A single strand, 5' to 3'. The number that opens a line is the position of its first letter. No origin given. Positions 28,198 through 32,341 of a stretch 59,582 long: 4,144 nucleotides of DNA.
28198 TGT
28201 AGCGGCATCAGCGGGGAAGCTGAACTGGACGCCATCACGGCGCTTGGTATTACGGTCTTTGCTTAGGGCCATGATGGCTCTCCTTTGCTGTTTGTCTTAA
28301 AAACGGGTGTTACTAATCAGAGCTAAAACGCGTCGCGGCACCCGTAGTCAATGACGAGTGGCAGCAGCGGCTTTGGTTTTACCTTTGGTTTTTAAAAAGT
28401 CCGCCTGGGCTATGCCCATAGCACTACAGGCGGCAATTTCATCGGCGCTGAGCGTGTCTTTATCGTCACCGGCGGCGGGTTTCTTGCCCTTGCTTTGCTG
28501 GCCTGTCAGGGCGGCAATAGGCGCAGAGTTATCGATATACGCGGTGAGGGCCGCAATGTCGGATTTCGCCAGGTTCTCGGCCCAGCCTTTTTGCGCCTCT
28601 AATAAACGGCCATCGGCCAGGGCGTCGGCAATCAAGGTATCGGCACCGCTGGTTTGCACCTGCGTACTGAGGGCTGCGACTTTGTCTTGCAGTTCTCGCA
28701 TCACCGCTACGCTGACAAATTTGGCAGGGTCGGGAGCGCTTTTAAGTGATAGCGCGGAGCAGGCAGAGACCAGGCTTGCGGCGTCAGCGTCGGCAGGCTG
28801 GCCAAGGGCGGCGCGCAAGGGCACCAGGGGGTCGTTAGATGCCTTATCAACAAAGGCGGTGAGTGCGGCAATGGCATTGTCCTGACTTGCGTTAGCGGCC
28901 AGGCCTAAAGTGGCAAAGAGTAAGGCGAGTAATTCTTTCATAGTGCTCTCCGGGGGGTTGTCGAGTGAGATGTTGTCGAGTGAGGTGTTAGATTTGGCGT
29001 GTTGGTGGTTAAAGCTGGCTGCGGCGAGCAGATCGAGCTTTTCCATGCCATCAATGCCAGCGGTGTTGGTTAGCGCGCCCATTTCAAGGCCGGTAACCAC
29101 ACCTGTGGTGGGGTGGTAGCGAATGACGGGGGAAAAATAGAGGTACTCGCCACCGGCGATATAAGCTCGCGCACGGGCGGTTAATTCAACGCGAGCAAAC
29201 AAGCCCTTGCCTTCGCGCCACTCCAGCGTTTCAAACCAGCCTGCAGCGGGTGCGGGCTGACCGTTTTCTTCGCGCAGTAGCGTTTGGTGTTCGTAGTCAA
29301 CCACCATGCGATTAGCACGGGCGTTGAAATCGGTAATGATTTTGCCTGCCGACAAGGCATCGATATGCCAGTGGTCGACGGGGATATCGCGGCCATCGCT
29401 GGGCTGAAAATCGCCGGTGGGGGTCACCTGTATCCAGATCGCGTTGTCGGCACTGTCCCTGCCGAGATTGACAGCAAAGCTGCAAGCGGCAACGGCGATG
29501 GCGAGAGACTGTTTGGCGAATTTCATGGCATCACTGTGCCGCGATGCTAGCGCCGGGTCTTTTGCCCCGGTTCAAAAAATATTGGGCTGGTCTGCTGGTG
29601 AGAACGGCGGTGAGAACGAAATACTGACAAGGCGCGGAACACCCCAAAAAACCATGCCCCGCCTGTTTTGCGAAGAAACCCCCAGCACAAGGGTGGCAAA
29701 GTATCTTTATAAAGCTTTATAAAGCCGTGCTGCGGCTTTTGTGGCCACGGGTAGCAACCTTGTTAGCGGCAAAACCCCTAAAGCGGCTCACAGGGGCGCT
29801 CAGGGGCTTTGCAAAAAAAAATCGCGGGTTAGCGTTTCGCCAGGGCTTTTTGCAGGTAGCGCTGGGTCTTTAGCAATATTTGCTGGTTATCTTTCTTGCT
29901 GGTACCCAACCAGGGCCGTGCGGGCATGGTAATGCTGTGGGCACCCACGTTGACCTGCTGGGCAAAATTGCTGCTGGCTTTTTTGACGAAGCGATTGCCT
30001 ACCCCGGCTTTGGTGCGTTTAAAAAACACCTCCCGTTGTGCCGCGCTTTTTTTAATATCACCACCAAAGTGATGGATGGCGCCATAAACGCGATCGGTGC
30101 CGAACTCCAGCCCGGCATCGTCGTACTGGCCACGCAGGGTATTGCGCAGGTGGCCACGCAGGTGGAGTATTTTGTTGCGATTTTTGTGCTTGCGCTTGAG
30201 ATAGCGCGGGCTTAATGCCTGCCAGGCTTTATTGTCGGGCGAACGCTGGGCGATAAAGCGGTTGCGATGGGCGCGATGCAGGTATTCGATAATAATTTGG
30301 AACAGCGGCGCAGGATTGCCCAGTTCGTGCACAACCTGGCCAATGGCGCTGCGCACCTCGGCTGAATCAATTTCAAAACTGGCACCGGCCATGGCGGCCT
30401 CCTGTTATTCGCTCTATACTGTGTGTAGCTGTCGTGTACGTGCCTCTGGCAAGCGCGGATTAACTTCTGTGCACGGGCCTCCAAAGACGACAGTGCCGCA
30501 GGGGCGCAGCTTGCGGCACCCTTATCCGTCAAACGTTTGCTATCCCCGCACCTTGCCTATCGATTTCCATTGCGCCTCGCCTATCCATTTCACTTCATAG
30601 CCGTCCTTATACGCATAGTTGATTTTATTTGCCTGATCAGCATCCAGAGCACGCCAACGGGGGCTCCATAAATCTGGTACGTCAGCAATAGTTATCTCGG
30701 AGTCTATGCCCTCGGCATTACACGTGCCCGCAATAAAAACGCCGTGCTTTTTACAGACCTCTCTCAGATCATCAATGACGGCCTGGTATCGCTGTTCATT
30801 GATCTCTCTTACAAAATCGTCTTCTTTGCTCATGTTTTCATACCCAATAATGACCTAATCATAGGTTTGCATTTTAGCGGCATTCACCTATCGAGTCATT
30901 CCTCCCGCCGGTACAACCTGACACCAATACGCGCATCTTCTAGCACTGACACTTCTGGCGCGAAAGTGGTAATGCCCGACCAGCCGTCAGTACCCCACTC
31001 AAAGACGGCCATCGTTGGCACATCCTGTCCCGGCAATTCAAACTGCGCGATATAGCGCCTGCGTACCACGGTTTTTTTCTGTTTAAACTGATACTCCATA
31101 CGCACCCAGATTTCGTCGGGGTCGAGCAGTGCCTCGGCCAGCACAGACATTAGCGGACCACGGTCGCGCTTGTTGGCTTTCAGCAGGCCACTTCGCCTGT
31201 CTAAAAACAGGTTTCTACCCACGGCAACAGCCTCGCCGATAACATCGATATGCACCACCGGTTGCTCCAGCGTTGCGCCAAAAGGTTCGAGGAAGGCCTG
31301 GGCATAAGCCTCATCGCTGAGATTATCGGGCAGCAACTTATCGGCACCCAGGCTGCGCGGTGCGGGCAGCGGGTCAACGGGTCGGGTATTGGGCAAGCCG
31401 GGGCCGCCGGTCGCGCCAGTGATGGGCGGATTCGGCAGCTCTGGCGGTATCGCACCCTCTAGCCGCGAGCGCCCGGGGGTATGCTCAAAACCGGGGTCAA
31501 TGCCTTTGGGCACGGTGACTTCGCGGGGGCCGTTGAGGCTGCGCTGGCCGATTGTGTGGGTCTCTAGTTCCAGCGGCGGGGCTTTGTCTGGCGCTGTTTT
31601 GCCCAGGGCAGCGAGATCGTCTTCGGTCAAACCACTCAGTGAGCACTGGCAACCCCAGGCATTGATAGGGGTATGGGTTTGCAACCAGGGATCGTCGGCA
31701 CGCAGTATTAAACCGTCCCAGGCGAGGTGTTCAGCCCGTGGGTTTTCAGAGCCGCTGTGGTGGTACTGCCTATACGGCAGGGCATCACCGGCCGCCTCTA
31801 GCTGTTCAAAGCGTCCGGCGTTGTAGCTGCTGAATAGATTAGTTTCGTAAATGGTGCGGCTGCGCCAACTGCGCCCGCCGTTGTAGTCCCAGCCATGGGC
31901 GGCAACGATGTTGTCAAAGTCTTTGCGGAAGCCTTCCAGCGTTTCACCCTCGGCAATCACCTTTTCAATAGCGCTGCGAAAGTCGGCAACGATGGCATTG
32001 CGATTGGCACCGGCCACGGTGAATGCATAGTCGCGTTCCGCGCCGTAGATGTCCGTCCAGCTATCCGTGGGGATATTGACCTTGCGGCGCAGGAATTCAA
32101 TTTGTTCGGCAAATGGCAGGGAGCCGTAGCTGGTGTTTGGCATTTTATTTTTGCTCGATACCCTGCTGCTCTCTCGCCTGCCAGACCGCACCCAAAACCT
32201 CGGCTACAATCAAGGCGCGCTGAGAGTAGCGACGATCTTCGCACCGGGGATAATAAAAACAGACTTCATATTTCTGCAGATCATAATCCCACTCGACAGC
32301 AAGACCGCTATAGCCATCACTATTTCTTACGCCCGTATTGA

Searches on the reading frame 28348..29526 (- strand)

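Call 32: search_protein_families(library=phrogs, proteins=[window:28348-29526:-], max_evalue=0.00001)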
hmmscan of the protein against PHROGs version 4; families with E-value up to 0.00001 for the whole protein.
window:28348-29526:- (392 aa): 5 families
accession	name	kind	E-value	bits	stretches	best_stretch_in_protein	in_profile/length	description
phrog_328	-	head and packaging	1.6e-105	354.5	1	10-383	5-337/339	head maturation protease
phrog_13230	-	unknown function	4e-17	63.3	1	23-136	15-117/138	-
phrog_3894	-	head and packaging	2.8e-06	27.9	1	193-357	269-443/458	head maturation protease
phrog_2976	-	head and packaging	5.5e-06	27.3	1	170-356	201-379/394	head maturation protease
phrog_34262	-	unknown function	6.6e-06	27.3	0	10-80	8-72/72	-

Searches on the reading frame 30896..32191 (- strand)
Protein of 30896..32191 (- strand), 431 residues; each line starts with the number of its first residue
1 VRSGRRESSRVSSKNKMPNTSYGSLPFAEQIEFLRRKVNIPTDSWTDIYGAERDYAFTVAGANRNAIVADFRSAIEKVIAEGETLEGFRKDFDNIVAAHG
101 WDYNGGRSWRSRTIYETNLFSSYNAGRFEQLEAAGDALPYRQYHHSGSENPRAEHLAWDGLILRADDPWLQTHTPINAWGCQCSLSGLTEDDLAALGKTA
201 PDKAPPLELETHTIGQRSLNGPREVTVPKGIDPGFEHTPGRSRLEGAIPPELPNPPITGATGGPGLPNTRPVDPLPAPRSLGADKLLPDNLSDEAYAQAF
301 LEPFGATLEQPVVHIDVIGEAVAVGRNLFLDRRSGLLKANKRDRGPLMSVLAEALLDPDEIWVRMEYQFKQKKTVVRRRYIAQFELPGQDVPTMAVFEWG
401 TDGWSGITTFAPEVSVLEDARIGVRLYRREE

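Call 32: search_protein_families(library=phrogs, proteins=[window:30896-32191:-], max_evalue=0.00001)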
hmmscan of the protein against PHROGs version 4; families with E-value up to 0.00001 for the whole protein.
window:30896-32191:- (431 aa): 5 families
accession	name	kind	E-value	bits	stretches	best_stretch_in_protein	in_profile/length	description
phrog_220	-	head and packaging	9.4e-85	286.6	1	13-429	888-1302/1338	minor head protein and DNA pilot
phrog_28631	-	unknown function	4.1e-19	69.6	1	53-246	59-247/550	-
phrog_19194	-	unknown function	3.1e-12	47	1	112-190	124-202/438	-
phrog_23416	-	unknown function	9e-12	45.6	1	102-189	94-178/459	-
phrog_35074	-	unknown function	2e-09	36.9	1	111-206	554-649/890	-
